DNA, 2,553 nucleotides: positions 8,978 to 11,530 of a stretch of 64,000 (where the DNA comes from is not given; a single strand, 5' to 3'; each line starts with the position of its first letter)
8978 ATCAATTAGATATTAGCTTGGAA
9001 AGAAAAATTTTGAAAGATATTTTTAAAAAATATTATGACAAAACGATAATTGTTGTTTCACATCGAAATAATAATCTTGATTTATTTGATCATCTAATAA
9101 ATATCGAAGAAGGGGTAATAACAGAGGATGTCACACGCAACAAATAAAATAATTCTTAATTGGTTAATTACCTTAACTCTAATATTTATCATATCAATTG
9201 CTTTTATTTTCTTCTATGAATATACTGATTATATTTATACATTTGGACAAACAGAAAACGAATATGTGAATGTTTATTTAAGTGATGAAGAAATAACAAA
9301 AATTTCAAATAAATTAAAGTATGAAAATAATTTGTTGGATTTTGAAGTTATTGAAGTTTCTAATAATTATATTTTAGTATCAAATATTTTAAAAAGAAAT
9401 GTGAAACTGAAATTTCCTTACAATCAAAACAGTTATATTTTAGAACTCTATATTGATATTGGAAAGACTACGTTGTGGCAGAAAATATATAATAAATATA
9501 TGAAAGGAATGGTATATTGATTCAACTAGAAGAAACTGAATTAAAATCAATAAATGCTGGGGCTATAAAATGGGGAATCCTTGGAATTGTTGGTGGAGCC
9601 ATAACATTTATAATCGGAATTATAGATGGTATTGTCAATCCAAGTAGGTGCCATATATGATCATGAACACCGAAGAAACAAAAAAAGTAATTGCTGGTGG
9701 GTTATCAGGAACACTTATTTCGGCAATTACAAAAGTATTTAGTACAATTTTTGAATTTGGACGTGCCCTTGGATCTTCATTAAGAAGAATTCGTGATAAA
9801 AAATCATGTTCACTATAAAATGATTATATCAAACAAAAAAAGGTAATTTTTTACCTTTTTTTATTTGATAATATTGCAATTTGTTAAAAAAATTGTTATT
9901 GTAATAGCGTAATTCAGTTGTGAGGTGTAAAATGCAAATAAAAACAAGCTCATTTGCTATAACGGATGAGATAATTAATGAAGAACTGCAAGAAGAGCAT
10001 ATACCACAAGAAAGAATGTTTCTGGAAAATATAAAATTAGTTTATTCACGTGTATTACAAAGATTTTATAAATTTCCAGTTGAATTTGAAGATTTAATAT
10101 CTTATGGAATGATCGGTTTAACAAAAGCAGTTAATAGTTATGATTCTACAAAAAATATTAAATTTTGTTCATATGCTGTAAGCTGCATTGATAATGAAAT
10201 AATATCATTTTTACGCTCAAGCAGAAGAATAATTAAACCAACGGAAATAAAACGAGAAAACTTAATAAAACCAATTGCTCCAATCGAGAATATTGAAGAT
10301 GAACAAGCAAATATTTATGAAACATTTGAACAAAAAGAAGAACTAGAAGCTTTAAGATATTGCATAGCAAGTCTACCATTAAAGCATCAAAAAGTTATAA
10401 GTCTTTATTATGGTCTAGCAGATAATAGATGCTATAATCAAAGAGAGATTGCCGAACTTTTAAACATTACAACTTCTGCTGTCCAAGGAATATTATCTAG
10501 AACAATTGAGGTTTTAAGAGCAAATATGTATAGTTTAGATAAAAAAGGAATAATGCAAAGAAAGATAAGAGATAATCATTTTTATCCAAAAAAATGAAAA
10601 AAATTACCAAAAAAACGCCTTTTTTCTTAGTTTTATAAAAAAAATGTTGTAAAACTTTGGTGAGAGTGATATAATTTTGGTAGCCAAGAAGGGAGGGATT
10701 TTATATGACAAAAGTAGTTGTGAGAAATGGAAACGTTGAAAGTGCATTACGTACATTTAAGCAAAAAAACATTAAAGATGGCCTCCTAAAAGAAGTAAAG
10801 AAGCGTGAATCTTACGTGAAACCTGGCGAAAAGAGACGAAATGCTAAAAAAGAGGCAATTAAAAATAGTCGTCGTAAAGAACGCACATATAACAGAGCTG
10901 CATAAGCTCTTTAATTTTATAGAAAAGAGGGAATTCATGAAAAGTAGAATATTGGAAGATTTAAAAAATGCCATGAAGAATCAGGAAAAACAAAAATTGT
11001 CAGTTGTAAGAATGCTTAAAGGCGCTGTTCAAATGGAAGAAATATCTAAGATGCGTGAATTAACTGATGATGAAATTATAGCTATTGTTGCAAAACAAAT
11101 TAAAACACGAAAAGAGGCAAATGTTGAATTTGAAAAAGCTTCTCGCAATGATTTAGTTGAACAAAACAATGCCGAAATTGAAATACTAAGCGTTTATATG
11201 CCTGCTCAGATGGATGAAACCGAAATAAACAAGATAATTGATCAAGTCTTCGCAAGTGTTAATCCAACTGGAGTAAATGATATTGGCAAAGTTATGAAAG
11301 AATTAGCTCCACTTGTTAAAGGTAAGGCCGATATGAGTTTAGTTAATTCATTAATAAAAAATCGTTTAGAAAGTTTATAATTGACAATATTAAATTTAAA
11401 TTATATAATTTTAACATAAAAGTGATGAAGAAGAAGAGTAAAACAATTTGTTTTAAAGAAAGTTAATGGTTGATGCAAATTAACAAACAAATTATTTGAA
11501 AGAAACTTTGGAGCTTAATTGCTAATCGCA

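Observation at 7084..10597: Two-peptide (class IIb-like) bacteriocin locus inserted between rsmD and rpsU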

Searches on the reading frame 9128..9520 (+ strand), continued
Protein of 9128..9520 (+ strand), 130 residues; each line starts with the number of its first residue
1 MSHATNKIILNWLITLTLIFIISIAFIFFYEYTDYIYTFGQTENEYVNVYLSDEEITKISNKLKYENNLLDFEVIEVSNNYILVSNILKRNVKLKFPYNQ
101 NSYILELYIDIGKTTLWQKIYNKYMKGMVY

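Call 53: search_protein_families(library=ncbifam, alignment_id=A7, max_evalue=1)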
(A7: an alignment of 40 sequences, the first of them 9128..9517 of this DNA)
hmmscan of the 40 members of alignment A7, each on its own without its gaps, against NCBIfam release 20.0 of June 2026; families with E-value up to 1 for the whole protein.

A. member 1, window:9128-9517:+ (130 aa): 1 family
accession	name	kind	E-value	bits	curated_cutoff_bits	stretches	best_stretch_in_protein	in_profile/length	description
NF045999.1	MAG1140_fam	equivalog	0.0096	16.1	35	1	5-122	5-126/126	MAG1140 family protein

B. families by the number of members that match (of 40 scanned): 21 families
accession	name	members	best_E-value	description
NF045999.1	MAG1140_fam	16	0.0043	MAG1140 family protein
TIGR04265.1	bac_cardiolipin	1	0.0025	cardiolipin synthase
NF038340.1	SAR2788_fam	1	0.0055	SAR2788 family putative toxin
NF052636.1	Rick_Adr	1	0.0069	adhesin Adr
NF000405.1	HARLDQ_not_B3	1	0.01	HARLDQ motif MBL-fold protein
NF045771.1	MPN454_MG319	1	0.013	MG319/MPN454 family protein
TIGR03041.1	PS_antenn_a_b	1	0.016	chlorophyll a/b binding light-harvesting protein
NF047981.1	RC1041_fam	1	0.018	RC1041 family protein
NF041137.2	B3_blaSPR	1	0.023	SPR family subclass B3 metallo-beta-lactamase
NF010609.0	PRK14010.1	1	0.041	K(+)-transporting ATPase subunit B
TIGR02112.1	cyd_oper_ybgE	1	0.048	cyd operon protein YbgE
NF033151.0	AAC_6p_A10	1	0.06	AAC(6')-I family aminoglycoside 6'-N-acetyltransferase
TIGR00659.1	TIGR00659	1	0.067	CidB/LrgB family autolysis modulator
NF041581.1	SosA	1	0.11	DNA damage-induced cell division inhibitor SosA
NF003220.0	PRK04192.1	1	0.12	V-type ATP synthase subunit A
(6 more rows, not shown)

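Call 54: search_solved_structures(query=A7, max_evalue=10, show_alignments=3)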
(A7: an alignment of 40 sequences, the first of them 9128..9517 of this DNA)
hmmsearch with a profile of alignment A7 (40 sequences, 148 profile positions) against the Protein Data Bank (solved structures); distinct sequences matched with E-value up to 10: 1.
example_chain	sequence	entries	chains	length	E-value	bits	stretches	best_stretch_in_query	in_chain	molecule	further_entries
4hv0_A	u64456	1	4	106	0.093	15.9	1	70-142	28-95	AvtR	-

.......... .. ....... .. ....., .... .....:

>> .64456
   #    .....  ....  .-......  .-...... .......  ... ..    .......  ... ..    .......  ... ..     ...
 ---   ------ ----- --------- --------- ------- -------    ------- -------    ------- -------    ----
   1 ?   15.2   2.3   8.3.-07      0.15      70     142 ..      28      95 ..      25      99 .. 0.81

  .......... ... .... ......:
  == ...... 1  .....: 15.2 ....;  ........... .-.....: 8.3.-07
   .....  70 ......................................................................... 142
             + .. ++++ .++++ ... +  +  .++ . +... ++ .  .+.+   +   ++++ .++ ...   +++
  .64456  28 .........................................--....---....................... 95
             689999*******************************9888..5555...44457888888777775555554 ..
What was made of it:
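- Tried and rejected: The PDB sequence search with the family profile gave only a chance hit, AvtR at E 0.09 (call 54).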

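Call 57: find_encoding_contigs(protein=P0058, flank=5000, max_places=3)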
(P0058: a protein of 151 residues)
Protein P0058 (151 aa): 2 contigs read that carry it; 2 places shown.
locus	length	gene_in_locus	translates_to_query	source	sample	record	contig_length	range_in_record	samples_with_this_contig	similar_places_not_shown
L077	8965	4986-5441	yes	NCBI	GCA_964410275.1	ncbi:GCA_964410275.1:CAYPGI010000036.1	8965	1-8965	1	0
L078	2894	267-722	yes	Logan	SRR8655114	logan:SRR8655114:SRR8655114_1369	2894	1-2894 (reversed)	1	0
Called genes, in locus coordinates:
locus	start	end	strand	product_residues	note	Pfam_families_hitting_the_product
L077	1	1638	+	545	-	?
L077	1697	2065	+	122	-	PF14071:YlbD_coat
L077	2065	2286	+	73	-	PF14003:YlbE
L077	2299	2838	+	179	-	PF03602:Cons_hypoth95, PF05175:MTS, PF02005:TRM (faint), PF09445:Methyltransf_15 (weak)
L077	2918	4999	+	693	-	PF03412:Peptidase_C39, PF13529:Peptidase_C39_2, PF00664:ABC_membrane, PF00005:ABC_tran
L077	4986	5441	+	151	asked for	-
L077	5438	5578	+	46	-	-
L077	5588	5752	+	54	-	-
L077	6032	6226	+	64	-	PF01165:Ribosomal_S21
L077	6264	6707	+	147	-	PF09424:YqeY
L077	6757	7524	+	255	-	PF02535:Zip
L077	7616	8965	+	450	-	?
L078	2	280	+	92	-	?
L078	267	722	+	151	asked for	-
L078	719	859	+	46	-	-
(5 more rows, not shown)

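Call 58: find_encoding_contigs(protein=P0131, flank=5000, max_places=3)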
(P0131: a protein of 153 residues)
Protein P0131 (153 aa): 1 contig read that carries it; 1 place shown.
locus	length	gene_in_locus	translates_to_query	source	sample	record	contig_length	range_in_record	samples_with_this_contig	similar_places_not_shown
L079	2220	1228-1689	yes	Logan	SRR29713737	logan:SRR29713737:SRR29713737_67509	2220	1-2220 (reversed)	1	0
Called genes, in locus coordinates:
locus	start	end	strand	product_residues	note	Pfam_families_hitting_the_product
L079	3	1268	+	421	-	?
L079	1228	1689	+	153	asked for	-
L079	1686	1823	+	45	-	-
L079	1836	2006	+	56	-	-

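Call 72: search_protein_families(library=phrogs, proteins=[window:9128-9520:+], max_evalue=0.001)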
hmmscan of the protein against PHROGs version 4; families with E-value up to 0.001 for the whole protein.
window:9128-9520:+ (130 aa): 0 families
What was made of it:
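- Tried and rejected: PHROGs found nothing for the 130-aa protein and only generic sigma-factor families for the sigma gene (call 72).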

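Call 75: predict_structure(alignment_id=A7)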
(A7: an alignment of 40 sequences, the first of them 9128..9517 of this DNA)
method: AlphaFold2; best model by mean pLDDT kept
length: 130 residues; sequences in the alignment: 40
mean_pLDDT: 94.2   pTM: 0.78
mean pLDDT of the five models: 94.2, 93.1, 93.0, 92.7, 92.4
residues with pLDDT >= 90: 114; 70-90: 13; 50-70: 3; < 50: 0
segments of 3 or more residues with pLDDT < 50: none
pLDDT, mean of each block of 10 residues (from residue 1): 83 98 98 97 96 96 96 98 96 93 94 96 82
secondary structure, 60 per line:
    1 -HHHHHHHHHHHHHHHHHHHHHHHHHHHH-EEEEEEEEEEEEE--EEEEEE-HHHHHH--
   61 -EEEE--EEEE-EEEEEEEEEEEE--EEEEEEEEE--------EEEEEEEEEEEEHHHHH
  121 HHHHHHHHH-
elements in order: H2-29 E31-43 E46-51 H53-58 E62-65 E68-71 E73-84 E87-95 E104-115 H116-129
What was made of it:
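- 9128..9520 (+): 130-aa miniature membrane-fusion-like protein: transmembrane helix 2-29 plus a beta-barrel. Putative export accessory protein; an immunity role is not excluded. The AF2 model has pLDDT 94.2 (call 75).
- On HlyD-family PCAT accessory proteins (ComB/BlpB/LcnD): The 130-aa model has no hairpin or lipoyl domain (call 75). The model has a transmembrane helix at 2-29 plus a barrel (pLDDT 94.2, call 75).
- The model has pLDDT 94 (call 75).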

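Call 79: fold_search(model_id=the predicted structure, library=pdb)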
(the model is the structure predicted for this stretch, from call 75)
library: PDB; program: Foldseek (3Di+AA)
matches with E <= 10: 800; with E <= 0.001: 0
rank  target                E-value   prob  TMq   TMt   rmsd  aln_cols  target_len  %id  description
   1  8ziq_N                5.4e-02  0.97  0.32  0.10   5.2        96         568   11  HerA-DUF4297 complex with DNA (released 2025-03-12)
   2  8ziq_M                5.7e-02  0.99  0.36  0.10   4.8        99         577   10  HerA-DUF4297 complex with DNA (released 2025-03-12)
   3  9qgy_G                8.3e-02  0.99  0.38  0.17   4.2        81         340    7  Structure of the YbjP lipoprotein bound to the MacAB-TolC tripartite efflux pump (released 2026-03-25)
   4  8k8s_A                9.3e-02  0.72  0.29  0.05  10.0       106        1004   13  F8-A22-E4 complex of MPXV in complex with DNA and Ara-CTP (released 2024-06-05)
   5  8ziq_O                1.2e-01  0.87  0.33  0.09   9.3       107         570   12  HerA-DUF4297 complex with DNA (released 2025-03-12)
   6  3fpp_A                1.6e-01  0.98  0.38  0.21   4.1        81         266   11  Crystal structure of E.coli MacA (released 2009-04-28)
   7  7mie                  1.9e-01  0.92  0.33  0.19   6.6        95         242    8  Crystal structure of the Borreliella burgdorferi PlzA protein in complex with c-di-GMP (released 2021-06-30)
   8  6l7x                  2.0e-01  0.16  0.17  0.12  22.3       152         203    9  Crystal structure of Cet1 from Trypanosoma cruzi in complex with #951 ligand (released 2020-06-03)
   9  1vac_A                2.6e-01  0.18  0.21  0.13   8.0        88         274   12  MHC CLASS I H-2KB HEAVY CHAIN COMPLEXED WITH BETA-2 MICROGLOBULIN AND CHICKEN OVALBUMIN (released 1996-06-20)
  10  5xu0_A                2.9e-01  0.96  0.38  0.24   3.7        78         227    8  Structure of the membrane fusion protein Spr0693 from Streptococcus pneumoniae R6 (released 2018-01-24)
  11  5xu0_C                2.9e-01  0.92  0.35  0.22   4.5        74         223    8  Structure of the membrane fusion protein Spr0693 from Streptococcus pneumoniae R6 (released 2018-01-24)
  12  9gb5_H                2.9e-01  0.44  0.27  0.15   8.7        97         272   12  Contracted phiCD508 neck (released 2025-03-26)
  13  5nik_D                3.3e-01  0.92  0.38  0.17   4.6        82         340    7  Structure of the MacAB-TolC ABC-type tripartite multidrug efflux pump (released 2017-05-24)
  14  5fl7_D                3.4e-01  0.87  0.36  0.12   4.6        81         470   18  Structure of the F1c10 complex from Yarrowia lipolytica ATP synthase (released 2016-06-29)
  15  6iok_J                3.6e-01  0.47  0.30  0.15   5.6        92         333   11  Cryo-EM structure of multidrug efflux pump MexAB-OprM (0 degree state) (released 2019-04-03)
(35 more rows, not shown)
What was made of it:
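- MacA and Spr0693 are among the top Foldseek hits (call 79).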

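Call 81: find_encoding_contigs(protein=P0176, flank=5000, max_places=3)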
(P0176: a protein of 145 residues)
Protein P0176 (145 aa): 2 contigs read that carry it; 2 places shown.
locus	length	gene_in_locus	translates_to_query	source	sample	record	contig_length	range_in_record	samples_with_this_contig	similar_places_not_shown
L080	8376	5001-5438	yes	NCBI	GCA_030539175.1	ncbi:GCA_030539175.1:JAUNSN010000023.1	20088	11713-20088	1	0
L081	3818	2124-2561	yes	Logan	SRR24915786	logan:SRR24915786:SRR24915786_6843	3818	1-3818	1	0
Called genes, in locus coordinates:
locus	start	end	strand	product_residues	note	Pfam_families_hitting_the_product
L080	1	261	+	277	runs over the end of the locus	PF26336:MacP_activator (faint)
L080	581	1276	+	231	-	PF02517:Rce1-like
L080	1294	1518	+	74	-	-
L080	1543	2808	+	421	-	PF01018:GTP1_OBG, PF01926:MMR_HSR1, PF02421:FeoB_N, PF09269:DUF1967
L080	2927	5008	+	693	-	PF03412:Peptidase_C39, PF20720:nSTAND3 (faint), PF00664:ABC_membrane, PF00005:ABC_tran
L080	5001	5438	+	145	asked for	-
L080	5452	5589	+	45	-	-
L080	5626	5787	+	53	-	-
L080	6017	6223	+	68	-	PF01165:Ribosomal_S21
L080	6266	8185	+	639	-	PF17191:RecG_wedge, PF00270:DEAD, PF04851:ResIII, PF00271:Helicase_C, PF19833:RecG_dom3_C (weak)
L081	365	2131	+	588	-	PF00664:ABC_membrane, PF00005:ABC_tran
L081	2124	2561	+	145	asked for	-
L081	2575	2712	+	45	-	-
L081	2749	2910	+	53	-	-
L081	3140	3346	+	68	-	PF01165:Ribosomal_S21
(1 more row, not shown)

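Call 82: find_encoding_contigs(protein=P0149, flank=5000, max_places=3)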
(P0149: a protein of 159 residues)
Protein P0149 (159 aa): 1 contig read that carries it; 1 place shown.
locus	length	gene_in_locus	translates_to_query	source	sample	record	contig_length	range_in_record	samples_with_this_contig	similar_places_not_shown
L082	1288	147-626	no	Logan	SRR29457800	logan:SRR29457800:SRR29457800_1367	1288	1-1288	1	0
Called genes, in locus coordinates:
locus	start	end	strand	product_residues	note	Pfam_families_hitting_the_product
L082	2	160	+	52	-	?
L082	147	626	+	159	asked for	-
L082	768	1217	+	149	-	PF22751:DUF488-N3a (weak)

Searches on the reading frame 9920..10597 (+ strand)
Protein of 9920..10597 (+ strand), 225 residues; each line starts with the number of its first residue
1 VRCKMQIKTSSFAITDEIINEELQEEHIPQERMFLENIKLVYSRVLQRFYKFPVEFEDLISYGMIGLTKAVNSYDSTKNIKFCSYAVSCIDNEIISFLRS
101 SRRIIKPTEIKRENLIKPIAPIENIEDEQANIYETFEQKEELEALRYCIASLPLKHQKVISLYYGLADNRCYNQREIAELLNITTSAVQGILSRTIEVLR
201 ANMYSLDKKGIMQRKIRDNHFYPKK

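Call 3: search_protein_families(library=pfam, proteins=[window:9920-10597:+], max_evalue=0.1)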
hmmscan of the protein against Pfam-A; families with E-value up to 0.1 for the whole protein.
window:9920-10597:+ (225 aa): 6 families
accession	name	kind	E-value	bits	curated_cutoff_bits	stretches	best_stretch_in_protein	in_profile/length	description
PF04542.20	Sigma70_r2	-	4.3e-13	49.3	24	1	37-103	5-70/71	Sigma-70 region 2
PF04545.22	Sigma70_r4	-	2.5e-08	33.7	24.1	1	148-201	1-50/50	Sigma-70, region 4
PF08281.18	Sigma70_r4_2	-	0.00031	20.8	25.7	1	143-194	2-49/54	Sigma-70, region 4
PF04297.20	UPF0122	-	0.0087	16.7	22.7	1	154-200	20-62/101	Putative helix-turn-helix protein, YlxM / p13 like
PF10903.13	DUF2691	-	0.07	13.5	25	0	18-109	40-127/152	Protein of unknown function (DUF2691)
PF13412.12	HTH_24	-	0.076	13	21.9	0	167-191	13-37/48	Winged helix-turn-helix DNA-binding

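Call 6: search_protein_families(library=ncbifam, proteins=[window:9932-10597:+], max_evalue=0.1)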
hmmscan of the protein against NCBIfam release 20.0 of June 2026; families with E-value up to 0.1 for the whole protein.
window:9932-10597:+ (221 aa): 94 families (the best 25 are shown)
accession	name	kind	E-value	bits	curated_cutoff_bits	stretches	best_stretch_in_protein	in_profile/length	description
NF004471.0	PRK05803.1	subfamily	1.7e-29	102.8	252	1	27-203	53-232/235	RNA polymerase sporulation sigma factor SigK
TIGR02937.1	sigma70-ECF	superfamily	1.4e-28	99.6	42.9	1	28-197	5-163/165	sigma-70 family RNA polymerase sigma factor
TIGR02846.1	spore_sigmaK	equivalog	2e-27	96.2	298.65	1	26-195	50-222/227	RNA polymerase sporulation sigma factor SigK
NF006158.0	PRK08301.1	equivalog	5.5e-26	91.5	339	1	25-199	60-237/241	RNA polymerase sporulation sigma factor SigE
TIGR02835.1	spore_sigmaE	equivalog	1.8e-23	83.2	348.6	1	31-200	59-231/234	RNA polymerase sporulation sigma factor SigE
TIGR02479.1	FliA_WhiG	subfamily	1.5e-20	73.9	189.6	2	31-97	6-71/224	FliA/WhiG family RNA polymerase sigma factor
TIGR02997.1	Sig70-cyanoRpoD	subfamily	1.3e-19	70.6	384.5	2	11-103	61-153/298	RNA polymerase sigma factor, RpoD/SigA family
NF005413.0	PRK06986.1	subfamily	7.1e-19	68.6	201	2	29-97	18-88/241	RNA polymerase sigma factor FliA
TIGR02980.1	SigBFG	subfamily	7.6e-19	68.3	234.35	2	26-102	5-80/227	SigB/SigF/SigG family RNA polymerase sigma factor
NF004935.0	PRK06288.1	equivalog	3.6e-18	66.2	343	2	34-119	46-130/270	RNA polymerase sigma factor WhiG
TIGR02885.1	spore_sigF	equivalog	1.8e-16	60.7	321.45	1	21-100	8-86/231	RNA polymerase sporulation sigma factor SigF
NF004052.0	PRK05572.1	subfamily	2e-15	57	311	1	12-99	20-106/252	SigF/SigG family RNA polymerase sporulation sigma factor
TIGR02393.1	RpoD_Cterm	equivalog_domain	3.6e-14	52.9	354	2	27-91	3-66/238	RNA polymerase sigma factor RpoD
NF005785.0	PRK07598.1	equivalog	2.6e-13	49.6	554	2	21-106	172-257/415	RNA polymerase sigma factor SigC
NF005642.0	PRK07405.1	subfamily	4e-13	49.2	524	2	10-106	68-164/318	RNA polymerase sigma factor SigD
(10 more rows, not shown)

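Call 72: search_protein_families(library=phrogs, proteins=[window:9932-10597:+], max_evalue=0.001)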
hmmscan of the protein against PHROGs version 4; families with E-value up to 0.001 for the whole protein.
window:9932-10597:+ (221 aa): 5 families
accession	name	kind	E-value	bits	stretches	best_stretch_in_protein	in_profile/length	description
phrog_351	-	transcription regulation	1.4e-32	114.2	1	10-201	485-728/928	RNA polymerase sigma factor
phrog_1740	-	transcription regulation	4e-12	46.4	1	29-210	56-227/567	RNA polymerase sigma factor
phrog_21612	-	transcription regulation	5.6e-07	29.5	1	31-108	20-96/600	RNA polymerase sigma factor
phrog_36098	-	transcription regulation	2.7e-05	24.9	1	47-111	39-110/223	RNA polymerase sigma factor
phrog_36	-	transcription regulation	5.2e-05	23.9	1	107-185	99-173/220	transcriptional regulator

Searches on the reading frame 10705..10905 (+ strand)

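Call 3: search_protein_families(library=pfam, proteins=[window:10705-10905:+], max_evalue=0.1)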
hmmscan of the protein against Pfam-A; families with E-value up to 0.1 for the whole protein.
window:10705-10905:+ (66 aa): 1 family
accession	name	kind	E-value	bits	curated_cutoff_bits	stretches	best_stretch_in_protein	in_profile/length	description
PF01165.25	Ribosomal_S21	-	1.6e-15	56.9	27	1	3-54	1-53/55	Ribosomal protein S21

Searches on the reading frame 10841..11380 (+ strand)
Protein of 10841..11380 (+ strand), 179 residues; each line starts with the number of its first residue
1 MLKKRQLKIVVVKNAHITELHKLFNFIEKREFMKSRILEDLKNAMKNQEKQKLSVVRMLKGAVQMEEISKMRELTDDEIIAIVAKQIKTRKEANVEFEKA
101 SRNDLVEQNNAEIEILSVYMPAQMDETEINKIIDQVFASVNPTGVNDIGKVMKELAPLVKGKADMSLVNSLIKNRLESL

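Call 3: search_protein_families(library=pfam, proteins=[window:10841-11380:+], max_evalue=0.1)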
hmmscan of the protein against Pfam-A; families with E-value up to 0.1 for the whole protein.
window:10841-11380:+ (179 aa): 3 families
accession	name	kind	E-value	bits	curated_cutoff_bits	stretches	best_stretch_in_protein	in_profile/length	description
PF09424.15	YqeY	-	6e-47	159.8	27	1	34-176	1-143/143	Yqey-like protein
PF14493.12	HTH_40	-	0.04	14.7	27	0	56-100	6-48/89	Helix-turn-helix domain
PF09182.16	PuR_N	-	0.075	13.4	24.6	0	16-62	16-62/70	Bacterial purine repressor, N-terminal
